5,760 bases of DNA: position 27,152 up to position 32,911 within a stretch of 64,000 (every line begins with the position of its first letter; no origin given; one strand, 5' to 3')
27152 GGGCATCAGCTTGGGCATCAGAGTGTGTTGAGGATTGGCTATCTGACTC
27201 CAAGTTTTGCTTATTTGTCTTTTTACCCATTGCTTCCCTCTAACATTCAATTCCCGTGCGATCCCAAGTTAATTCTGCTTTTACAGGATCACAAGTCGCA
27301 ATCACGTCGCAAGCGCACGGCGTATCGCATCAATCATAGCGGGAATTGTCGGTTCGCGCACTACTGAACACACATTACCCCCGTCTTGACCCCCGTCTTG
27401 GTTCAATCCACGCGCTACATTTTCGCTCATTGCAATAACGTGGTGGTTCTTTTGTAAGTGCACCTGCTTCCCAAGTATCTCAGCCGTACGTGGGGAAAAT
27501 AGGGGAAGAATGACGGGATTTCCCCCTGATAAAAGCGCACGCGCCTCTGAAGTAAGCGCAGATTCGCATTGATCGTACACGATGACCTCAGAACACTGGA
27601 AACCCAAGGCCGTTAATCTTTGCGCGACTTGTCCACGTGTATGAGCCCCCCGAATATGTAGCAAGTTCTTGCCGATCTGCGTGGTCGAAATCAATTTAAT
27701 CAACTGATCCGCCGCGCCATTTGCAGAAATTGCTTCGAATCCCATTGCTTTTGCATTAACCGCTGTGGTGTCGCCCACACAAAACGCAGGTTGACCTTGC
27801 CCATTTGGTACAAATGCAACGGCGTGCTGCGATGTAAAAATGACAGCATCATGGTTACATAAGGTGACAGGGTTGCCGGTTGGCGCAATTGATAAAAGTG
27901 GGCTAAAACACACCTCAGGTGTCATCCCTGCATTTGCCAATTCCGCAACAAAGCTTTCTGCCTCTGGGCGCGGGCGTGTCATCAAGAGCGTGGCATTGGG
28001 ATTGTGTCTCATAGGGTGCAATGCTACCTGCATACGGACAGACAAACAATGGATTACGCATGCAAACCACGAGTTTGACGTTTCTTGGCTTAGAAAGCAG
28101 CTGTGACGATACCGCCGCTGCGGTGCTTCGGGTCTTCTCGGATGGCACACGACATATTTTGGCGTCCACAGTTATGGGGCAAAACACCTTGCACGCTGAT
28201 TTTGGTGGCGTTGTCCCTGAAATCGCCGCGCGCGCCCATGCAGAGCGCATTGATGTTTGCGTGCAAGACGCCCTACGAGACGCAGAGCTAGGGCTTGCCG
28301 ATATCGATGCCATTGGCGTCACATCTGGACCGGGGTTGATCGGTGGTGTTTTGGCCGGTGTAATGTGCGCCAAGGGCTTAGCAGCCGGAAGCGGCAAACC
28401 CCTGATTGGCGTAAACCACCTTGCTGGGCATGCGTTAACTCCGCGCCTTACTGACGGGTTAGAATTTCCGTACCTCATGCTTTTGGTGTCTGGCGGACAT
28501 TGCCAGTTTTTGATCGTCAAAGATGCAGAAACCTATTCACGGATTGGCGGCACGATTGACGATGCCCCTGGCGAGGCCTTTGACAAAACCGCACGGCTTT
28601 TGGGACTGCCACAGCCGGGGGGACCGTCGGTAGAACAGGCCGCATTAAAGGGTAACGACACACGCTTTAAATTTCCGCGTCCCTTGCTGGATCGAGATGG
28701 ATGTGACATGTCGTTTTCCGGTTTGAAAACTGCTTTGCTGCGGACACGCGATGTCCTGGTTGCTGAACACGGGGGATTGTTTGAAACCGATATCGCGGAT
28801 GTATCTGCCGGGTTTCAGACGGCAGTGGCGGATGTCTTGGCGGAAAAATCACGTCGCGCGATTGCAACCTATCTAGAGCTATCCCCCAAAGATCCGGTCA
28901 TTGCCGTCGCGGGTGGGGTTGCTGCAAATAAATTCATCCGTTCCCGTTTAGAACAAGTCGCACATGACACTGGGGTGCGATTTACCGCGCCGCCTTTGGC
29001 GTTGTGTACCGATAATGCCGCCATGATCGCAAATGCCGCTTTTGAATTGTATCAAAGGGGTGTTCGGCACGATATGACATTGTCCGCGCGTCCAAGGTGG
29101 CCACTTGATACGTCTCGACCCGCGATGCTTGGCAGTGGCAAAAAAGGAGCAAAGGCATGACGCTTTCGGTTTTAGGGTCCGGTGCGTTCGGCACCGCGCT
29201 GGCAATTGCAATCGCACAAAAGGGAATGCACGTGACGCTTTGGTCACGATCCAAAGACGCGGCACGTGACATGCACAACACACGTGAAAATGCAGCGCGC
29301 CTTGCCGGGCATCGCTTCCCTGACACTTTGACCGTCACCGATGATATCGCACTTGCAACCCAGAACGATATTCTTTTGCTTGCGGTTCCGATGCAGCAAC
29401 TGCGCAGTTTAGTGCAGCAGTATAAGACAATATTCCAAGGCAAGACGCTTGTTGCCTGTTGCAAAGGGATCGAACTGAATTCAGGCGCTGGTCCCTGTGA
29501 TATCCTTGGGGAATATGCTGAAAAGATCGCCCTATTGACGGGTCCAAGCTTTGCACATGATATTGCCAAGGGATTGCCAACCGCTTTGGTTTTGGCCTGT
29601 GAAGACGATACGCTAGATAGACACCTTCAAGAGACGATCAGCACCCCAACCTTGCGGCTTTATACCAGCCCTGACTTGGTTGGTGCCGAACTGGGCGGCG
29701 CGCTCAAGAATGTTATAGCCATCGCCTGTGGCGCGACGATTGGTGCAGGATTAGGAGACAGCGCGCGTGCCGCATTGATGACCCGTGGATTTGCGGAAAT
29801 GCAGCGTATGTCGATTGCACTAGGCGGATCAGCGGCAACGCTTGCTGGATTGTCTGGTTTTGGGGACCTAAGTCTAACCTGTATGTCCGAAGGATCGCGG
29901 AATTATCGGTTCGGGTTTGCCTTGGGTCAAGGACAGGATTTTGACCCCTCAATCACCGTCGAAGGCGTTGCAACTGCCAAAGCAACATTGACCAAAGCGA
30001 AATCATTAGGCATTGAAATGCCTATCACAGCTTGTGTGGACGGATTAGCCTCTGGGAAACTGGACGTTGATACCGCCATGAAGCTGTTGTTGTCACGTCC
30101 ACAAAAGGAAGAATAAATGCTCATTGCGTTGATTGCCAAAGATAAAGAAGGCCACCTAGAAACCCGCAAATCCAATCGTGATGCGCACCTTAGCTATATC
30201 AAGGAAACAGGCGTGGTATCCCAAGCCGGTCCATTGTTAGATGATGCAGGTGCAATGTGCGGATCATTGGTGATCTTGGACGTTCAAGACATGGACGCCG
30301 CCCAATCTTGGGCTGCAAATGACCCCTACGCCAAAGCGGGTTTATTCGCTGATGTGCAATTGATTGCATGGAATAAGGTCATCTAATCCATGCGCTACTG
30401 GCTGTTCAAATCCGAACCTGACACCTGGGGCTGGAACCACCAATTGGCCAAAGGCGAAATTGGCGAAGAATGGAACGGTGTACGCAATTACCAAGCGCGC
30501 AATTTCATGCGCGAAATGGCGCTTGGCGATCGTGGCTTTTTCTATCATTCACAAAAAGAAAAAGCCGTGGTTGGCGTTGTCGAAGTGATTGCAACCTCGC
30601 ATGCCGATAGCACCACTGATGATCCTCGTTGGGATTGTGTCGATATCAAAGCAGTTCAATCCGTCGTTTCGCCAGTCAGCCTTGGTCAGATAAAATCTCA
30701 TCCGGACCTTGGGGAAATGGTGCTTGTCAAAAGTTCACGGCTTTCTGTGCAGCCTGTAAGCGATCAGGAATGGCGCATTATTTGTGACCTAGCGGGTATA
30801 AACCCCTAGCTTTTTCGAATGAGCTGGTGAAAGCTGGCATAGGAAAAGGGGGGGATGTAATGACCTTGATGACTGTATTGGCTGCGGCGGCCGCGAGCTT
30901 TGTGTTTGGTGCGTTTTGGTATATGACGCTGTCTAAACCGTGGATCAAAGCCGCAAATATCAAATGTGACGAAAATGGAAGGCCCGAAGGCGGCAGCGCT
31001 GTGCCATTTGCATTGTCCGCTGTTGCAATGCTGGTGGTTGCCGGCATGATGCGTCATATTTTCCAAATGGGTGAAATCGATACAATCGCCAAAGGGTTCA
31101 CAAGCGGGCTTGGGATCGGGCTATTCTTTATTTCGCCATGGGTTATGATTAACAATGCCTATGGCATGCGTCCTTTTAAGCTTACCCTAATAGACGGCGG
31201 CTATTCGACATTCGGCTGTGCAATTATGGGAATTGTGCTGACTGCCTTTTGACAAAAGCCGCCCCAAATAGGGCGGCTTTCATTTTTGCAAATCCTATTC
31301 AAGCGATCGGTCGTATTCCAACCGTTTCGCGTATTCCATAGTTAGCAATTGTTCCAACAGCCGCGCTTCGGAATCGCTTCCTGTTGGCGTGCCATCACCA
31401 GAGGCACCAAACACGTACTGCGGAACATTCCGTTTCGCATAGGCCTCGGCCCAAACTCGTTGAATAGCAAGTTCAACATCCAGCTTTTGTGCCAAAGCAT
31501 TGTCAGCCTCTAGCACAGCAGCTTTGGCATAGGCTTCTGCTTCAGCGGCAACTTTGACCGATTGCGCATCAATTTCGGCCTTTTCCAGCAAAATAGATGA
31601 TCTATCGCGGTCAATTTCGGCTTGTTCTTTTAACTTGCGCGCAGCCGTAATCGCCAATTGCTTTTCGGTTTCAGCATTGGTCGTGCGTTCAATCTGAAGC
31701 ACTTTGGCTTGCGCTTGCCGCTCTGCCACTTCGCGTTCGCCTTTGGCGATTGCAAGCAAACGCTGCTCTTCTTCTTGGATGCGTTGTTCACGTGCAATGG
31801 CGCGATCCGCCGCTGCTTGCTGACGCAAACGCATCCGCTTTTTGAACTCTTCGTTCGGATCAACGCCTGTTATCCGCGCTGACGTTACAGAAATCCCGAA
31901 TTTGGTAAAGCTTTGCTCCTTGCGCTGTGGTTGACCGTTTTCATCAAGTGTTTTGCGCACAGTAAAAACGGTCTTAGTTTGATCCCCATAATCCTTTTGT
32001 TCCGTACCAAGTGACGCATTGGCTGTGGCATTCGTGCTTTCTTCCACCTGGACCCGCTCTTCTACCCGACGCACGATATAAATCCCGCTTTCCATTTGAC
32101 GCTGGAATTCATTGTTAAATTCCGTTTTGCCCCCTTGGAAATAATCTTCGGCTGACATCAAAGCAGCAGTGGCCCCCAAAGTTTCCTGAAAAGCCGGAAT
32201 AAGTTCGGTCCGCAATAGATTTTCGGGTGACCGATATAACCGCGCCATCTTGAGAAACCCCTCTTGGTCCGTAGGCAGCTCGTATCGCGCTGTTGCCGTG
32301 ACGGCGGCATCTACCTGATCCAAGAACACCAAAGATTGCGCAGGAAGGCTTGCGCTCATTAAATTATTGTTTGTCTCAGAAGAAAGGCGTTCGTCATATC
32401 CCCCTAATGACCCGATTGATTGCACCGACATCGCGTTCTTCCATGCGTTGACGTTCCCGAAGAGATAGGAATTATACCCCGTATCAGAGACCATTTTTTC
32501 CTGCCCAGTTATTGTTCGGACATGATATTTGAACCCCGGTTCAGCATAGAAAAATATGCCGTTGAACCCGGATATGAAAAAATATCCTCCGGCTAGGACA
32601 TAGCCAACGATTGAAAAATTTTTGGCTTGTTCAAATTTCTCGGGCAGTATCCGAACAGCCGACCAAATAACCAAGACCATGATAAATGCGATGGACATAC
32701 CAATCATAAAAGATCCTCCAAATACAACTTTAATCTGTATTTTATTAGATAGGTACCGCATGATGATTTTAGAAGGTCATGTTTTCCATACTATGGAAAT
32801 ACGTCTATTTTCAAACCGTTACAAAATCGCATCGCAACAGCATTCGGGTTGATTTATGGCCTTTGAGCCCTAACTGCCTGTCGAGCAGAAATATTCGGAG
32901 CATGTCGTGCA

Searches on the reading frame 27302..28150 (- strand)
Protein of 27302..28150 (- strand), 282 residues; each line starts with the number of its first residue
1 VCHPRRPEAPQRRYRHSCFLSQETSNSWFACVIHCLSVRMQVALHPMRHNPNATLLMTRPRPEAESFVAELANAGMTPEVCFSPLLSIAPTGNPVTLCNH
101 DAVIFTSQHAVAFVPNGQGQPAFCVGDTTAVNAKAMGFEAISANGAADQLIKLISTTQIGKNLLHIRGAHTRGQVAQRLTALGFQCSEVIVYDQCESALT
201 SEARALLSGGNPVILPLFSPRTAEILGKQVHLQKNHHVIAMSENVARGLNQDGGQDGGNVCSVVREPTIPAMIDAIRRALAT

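Call 81: search_protein_families(library=pfam, proteins=[window:27302-28150:-], max_evalue=0.00001)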
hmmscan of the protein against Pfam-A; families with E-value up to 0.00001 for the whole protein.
window:27302-28150:- (282 aa): 1 family
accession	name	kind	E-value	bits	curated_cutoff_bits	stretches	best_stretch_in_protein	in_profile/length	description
PF02602.20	HEM4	-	1e-22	80.9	27.5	1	67-253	3-214/231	Uroporphyrinogen-III synthase HemD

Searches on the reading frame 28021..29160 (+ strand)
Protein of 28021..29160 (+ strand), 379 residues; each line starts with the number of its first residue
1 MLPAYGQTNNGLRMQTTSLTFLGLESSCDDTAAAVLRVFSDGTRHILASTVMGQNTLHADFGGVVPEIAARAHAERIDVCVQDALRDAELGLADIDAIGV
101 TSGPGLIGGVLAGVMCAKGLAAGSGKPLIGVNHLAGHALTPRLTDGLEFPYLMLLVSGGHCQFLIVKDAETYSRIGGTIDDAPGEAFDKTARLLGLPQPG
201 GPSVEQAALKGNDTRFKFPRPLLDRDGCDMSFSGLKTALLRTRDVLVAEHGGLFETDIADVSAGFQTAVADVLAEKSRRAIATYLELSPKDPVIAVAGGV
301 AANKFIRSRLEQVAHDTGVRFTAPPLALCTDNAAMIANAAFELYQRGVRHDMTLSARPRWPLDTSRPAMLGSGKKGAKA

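Call 81: search_protein_families(library=pfam, proteins=[window:28021-29160:+], max_evalue=0.00001)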
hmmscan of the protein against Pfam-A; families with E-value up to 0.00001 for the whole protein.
window:28021-29160:+ (379 aa): 1 family
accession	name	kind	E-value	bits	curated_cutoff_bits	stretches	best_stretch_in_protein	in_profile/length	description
PF00814.31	TsaD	-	6.5e-90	301.9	24.8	1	45-337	1-263/264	tRNA N6-adenosine threonylcarbamoyltransferase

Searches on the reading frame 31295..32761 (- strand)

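Call 81: search_protein_families(library=pfam, proteins=[window:31295-32761:-], max_evalue=0.00001)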
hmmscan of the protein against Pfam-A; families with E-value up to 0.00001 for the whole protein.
window:31295-32761:- (488 aa): 1 family
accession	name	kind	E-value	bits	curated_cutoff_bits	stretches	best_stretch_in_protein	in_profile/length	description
PF01145.31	Band_7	-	2.8e-10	41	23.6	1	134-333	49-174/176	SPFH domain / Band 7 family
